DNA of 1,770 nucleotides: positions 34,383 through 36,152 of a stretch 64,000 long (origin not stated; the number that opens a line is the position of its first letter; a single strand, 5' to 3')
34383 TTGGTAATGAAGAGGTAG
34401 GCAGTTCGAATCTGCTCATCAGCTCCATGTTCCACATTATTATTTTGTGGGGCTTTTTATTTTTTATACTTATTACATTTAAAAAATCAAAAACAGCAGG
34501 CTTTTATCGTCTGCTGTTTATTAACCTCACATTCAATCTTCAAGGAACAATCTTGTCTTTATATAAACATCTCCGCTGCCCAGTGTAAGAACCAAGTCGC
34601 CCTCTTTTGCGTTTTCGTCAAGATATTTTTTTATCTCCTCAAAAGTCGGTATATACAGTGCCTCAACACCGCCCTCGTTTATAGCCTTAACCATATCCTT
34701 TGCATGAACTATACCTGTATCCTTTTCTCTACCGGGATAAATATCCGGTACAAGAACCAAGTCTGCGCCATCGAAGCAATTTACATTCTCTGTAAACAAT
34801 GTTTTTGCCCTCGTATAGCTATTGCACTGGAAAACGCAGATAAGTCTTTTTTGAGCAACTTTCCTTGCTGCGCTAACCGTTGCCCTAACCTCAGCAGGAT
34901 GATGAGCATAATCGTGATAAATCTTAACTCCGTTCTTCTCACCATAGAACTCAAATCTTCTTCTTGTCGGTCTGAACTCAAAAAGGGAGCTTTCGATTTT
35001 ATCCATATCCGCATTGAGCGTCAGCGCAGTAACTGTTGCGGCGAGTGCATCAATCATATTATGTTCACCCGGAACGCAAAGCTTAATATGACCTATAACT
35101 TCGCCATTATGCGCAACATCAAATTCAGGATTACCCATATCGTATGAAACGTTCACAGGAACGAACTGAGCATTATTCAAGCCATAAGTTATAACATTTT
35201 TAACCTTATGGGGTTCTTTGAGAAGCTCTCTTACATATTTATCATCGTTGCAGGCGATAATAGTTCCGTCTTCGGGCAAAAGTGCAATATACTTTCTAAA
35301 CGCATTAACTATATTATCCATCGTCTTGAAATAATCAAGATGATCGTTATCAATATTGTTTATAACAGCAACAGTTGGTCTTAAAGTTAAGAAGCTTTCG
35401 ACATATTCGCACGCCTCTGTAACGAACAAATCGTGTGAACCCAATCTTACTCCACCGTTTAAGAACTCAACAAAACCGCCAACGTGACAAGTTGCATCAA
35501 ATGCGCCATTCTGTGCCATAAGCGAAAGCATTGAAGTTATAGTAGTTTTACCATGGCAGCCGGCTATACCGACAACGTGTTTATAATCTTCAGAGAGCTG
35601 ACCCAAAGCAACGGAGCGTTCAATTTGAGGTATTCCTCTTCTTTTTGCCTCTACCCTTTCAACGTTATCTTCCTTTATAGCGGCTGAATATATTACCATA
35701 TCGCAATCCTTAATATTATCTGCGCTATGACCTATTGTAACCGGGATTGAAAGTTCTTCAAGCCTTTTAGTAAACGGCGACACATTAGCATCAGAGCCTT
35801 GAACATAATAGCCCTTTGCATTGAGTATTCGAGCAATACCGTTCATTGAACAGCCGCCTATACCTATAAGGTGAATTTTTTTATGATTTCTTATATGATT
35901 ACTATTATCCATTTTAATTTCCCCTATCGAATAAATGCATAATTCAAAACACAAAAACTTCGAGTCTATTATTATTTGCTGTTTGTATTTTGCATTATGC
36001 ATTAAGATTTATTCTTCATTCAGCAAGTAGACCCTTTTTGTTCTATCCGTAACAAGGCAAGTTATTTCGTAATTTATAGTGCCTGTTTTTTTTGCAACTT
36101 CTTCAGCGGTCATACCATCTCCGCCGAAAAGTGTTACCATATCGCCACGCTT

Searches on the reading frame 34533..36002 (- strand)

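Call 36: search_protein_families(library=pfam, proteins=[window:34533-36002:-])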
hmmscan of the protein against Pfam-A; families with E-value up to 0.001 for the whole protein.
window:34533-36002:- (489 aa): 3 families
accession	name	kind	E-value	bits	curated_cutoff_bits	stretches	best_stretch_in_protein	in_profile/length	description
PF08245.18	Mur_ligase_M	-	7.2e-26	91.8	24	1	146-325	1-199/200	Mur ligase middle domain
PF01225.30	Mur_ligase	-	5.9e-25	87.9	21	1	42-140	1-94/95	Mur ligase family, catalytic domain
PF02875.26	Mur_ligase_C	-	2.1e-21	77.5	28.4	1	348-477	1-127/127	Mur ligase, glutamate ligase domain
